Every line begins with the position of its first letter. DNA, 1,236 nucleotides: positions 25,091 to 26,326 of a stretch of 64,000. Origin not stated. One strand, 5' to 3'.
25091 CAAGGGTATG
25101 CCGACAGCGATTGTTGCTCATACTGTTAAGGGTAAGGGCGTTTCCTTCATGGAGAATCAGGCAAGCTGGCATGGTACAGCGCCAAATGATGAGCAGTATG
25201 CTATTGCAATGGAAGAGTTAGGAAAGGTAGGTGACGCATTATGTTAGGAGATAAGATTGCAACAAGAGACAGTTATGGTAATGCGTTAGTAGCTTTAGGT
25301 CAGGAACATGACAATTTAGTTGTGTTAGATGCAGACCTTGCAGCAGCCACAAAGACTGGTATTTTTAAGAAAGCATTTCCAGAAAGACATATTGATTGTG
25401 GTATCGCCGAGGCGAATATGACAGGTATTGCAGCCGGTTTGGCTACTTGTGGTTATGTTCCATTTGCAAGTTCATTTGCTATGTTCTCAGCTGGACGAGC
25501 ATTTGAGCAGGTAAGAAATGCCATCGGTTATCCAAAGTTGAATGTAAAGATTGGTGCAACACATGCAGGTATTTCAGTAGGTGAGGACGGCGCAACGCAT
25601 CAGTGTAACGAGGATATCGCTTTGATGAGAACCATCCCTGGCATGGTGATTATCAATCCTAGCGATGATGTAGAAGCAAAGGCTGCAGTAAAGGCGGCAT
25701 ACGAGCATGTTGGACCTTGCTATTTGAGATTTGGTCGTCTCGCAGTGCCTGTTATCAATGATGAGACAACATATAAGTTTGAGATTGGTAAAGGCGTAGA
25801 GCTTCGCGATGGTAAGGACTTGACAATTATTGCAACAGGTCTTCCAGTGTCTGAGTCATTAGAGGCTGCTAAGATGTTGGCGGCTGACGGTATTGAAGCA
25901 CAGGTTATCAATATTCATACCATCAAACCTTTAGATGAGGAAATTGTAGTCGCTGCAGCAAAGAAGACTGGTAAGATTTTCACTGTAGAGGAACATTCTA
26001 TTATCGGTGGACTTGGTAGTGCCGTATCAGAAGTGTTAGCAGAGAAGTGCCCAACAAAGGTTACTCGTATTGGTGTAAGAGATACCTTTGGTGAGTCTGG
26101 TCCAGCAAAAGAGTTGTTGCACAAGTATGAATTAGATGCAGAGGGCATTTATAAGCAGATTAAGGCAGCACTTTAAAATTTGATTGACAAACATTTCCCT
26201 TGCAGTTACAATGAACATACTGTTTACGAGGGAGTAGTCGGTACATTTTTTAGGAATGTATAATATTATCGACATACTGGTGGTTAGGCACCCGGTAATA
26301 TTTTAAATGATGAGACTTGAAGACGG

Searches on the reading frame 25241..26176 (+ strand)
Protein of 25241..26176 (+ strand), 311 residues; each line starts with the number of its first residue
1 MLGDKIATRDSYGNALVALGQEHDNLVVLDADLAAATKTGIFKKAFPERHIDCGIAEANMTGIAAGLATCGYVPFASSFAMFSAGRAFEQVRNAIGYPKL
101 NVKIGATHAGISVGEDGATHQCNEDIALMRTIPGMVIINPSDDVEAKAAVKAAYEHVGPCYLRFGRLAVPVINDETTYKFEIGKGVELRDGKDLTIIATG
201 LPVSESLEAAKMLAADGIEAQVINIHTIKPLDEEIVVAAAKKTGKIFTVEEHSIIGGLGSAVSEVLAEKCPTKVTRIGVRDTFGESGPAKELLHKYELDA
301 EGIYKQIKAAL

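Call 27: search_protein_families(library=pfam, proteins=[window:25241-26176:+], max_evalue=0.0001)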
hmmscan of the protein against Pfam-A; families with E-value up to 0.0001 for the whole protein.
window:25241-26176:+ (311 aa): 3 families
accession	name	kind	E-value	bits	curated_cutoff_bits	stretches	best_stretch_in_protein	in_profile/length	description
PF02779.29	Transket_pyr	-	1.4e-45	155.5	27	1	5-169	2-172/174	Transketolase, pyrimidine binding domain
PF02780.25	Transketolase_C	-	2.4e-36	124.8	25.9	1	183-303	1-124/124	Transketolase, C-terminal domain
PF22613.1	Transketolase_C_1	-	9.9e-09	35.9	27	1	191-299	11-113/113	Transketolase-like TK C-terminal domain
